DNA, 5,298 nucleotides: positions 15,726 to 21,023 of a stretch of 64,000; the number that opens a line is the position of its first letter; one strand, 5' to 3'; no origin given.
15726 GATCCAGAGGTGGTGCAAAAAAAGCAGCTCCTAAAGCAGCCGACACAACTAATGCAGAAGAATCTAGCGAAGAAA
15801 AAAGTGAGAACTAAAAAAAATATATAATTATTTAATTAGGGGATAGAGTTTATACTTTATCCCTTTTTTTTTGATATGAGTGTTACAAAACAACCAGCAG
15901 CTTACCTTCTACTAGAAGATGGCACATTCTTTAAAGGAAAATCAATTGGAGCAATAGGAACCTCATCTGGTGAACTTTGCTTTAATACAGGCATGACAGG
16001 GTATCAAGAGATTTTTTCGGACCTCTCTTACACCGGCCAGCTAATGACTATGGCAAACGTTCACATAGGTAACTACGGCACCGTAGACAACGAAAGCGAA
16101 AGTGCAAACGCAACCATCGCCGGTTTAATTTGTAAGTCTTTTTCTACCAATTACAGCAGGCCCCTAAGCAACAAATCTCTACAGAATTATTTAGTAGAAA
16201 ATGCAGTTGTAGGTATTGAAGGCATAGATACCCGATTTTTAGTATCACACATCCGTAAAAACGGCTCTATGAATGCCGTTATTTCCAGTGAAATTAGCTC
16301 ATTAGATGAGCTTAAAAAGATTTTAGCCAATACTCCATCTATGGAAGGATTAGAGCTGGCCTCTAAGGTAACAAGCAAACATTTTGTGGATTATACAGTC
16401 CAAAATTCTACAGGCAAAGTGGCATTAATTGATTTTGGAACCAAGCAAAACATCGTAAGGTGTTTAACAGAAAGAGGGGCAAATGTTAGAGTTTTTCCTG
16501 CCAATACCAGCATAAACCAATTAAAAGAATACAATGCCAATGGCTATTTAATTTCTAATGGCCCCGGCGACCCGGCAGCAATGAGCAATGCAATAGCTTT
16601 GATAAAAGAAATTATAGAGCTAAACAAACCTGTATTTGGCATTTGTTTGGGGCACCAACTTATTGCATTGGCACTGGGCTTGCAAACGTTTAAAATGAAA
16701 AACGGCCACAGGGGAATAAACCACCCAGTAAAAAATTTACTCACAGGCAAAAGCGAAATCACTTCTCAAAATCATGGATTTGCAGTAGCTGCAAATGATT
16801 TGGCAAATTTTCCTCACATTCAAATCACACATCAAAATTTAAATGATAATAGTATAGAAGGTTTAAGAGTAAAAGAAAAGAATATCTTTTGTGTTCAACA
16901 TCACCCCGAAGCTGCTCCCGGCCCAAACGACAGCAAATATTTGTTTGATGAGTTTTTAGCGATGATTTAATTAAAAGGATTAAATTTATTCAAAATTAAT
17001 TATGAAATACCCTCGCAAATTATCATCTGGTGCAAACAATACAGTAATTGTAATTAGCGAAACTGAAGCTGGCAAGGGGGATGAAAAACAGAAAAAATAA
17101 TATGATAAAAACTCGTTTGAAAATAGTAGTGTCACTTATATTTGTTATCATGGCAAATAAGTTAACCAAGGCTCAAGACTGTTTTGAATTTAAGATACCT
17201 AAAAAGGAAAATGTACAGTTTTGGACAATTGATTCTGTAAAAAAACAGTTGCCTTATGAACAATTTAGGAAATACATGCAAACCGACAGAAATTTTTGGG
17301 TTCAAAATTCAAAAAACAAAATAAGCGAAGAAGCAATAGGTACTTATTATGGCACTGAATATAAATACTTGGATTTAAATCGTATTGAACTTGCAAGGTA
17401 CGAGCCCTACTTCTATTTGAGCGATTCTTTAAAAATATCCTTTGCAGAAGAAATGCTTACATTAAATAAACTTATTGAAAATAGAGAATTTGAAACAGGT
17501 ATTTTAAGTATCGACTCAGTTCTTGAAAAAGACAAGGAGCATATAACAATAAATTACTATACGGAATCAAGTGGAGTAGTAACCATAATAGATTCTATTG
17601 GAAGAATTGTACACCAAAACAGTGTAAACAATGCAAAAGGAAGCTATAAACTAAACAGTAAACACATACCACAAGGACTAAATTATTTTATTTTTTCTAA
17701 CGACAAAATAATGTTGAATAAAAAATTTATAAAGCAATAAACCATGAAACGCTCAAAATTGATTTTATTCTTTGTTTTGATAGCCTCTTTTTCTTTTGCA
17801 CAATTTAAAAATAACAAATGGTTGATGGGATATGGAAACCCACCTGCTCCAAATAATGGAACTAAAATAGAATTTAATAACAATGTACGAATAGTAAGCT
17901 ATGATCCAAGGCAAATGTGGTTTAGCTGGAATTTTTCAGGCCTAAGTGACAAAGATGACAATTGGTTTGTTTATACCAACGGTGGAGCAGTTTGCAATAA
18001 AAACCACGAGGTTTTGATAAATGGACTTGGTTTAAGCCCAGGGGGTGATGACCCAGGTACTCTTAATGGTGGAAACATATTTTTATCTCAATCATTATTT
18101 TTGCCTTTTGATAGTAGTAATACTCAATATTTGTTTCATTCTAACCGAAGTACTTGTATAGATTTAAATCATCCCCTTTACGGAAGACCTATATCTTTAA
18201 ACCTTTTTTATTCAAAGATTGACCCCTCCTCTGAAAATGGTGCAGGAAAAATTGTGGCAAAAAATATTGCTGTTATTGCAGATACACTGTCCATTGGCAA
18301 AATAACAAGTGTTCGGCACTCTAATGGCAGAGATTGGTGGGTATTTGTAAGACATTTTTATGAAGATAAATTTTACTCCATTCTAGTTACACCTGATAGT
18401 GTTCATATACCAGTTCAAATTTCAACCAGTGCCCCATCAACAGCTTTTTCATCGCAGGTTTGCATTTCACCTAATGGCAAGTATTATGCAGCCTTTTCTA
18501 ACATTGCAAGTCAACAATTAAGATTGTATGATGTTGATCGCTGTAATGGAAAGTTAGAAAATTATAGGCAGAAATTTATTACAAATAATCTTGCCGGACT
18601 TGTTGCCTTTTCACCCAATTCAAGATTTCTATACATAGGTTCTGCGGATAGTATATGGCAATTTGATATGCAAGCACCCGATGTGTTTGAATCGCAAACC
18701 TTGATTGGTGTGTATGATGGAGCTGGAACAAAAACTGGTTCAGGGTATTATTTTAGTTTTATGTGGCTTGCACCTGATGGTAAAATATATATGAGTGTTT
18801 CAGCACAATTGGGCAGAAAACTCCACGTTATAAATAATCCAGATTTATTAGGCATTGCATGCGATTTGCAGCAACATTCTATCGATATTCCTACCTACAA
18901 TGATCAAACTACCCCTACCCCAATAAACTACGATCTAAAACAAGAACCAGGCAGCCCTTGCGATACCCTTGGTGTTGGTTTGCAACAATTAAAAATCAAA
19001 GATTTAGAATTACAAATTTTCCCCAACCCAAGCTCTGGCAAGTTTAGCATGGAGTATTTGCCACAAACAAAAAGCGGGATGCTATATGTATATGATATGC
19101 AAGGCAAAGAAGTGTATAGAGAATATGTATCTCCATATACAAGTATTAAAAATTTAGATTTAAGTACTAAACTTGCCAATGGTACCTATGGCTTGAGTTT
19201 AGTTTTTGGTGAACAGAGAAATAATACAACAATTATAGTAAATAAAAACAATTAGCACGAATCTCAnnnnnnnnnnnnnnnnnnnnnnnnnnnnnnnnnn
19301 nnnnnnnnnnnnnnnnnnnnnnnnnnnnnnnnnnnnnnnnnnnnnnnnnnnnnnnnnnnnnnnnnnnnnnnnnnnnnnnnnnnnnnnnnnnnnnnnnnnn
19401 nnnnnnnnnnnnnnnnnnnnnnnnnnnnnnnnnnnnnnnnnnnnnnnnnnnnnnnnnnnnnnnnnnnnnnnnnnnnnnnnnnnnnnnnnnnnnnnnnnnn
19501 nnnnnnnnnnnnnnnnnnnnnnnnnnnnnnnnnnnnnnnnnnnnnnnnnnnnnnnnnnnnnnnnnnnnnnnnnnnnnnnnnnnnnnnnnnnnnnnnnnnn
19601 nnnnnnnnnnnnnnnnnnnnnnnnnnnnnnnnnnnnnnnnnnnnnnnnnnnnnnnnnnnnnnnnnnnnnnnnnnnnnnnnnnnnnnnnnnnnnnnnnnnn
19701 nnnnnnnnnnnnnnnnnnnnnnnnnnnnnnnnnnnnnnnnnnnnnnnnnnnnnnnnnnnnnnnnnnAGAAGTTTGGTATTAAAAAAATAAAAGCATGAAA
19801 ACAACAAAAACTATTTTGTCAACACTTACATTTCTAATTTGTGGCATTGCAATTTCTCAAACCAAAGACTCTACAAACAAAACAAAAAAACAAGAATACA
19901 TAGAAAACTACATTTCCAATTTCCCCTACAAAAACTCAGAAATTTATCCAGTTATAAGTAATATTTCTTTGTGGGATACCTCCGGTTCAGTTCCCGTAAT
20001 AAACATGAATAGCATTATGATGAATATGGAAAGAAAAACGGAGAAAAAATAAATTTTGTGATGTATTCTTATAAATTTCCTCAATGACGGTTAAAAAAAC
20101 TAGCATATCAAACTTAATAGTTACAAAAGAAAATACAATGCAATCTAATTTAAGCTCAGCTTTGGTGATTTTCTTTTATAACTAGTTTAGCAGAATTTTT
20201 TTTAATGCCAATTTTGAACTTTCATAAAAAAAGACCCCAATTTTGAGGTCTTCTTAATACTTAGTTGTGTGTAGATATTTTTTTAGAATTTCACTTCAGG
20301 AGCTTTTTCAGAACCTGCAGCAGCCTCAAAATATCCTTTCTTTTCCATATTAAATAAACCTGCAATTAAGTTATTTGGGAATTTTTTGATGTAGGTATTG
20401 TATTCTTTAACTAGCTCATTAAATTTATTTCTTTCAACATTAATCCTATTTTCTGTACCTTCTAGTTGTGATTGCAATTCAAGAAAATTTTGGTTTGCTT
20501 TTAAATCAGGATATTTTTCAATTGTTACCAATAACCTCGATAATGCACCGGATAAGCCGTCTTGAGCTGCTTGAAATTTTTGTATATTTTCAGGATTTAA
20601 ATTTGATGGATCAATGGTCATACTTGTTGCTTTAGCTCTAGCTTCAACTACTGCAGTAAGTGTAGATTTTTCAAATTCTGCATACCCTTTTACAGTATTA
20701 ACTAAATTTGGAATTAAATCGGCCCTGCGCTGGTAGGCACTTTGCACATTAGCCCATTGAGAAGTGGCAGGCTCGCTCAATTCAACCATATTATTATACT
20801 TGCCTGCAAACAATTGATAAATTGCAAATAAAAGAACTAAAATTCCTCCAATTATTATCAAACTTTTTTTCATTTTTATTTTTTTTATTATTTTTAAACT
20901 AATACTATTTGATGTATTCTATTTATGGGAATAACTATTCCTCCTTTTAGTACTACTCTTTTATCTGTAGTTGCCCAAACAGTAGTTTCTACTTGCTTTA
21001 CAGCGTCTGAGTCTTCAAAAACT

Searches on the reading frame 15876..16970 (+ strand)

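Call 49: search_protein_families(library=pfam, proteins=[window:15876-16970:+], max_evalue=0.001)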
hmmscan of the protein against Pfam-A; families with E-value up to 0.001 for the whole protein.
window:15876-16970:+ (364 aa): 3 families
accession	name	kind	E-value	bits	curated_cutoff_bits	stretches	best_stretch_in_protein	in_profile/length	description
PF00117.34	GATase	-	1.8e-51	174.9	22.8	1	184-362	2-189/190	Glutamine amidotransferase class-I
PF00988.28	CPSase_sm_chain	-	4.4e-44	149.8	27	1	11-136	1-126/126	Carbamoyl-phosphate synthase small chain, CPSase domain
PF07722.19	Peptidase_C26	-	1.3e-09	38.6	20.5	1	228-273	83-128/219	Peptidase C26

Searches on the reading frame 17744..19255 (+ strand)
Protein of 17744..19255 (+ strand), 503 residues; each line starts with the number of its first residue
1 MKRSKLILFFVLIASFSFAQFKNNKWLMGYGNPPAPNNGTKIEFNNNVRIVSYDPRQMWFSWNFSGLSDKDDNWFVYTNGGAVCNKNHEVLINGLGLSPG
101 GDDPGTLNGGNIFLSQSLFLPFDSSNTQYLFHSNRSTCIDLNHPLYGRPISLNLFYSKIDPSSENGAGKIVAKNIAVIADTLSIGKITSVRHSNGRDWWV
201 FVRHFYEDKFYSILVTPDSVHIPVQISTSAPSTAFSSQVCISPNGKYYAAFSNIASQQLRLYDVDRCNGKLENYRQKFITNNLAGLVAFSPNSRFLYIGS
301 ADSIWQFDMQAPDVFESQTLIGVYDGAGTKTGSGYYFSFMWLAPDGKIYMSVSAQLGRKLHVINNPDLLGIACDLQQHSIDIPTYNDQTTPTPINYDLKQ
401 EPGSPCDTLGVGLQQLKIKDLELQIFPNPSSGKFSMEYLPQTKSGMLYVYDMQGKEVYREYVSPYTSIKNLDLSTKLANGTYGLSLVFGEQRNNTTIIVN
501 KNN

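Call 49: search_protein_families(library=pfam, proteins=[window:17744-19255:+], max_evalue=0.001)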
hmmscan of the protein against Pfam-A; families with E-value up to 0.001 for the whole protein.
window:17744-19255:+ (503 aa): 1 family
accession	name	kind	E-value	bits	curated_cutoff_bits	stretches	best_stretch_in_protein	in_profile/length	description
PF18962.6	Por_Secre_tail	-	3.2e-07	31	27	1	425-498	1-74/75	Secretion system C-terminal sorting domain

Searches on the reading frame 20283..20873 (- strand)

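Call 49: search_protein_families(library=pfam, proteins=[window:20283-20873:-], max_evalue=0.001)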
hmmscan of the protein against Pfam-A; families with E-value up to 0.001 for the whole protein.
window:20283-20873:- (196 aa): 1 family
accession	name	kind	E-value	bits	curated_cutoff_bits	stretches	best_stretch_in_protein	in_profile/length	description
PF04011.17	LemA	-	1.6e-60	203.7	26.2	1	39-196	1-149/149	LemA family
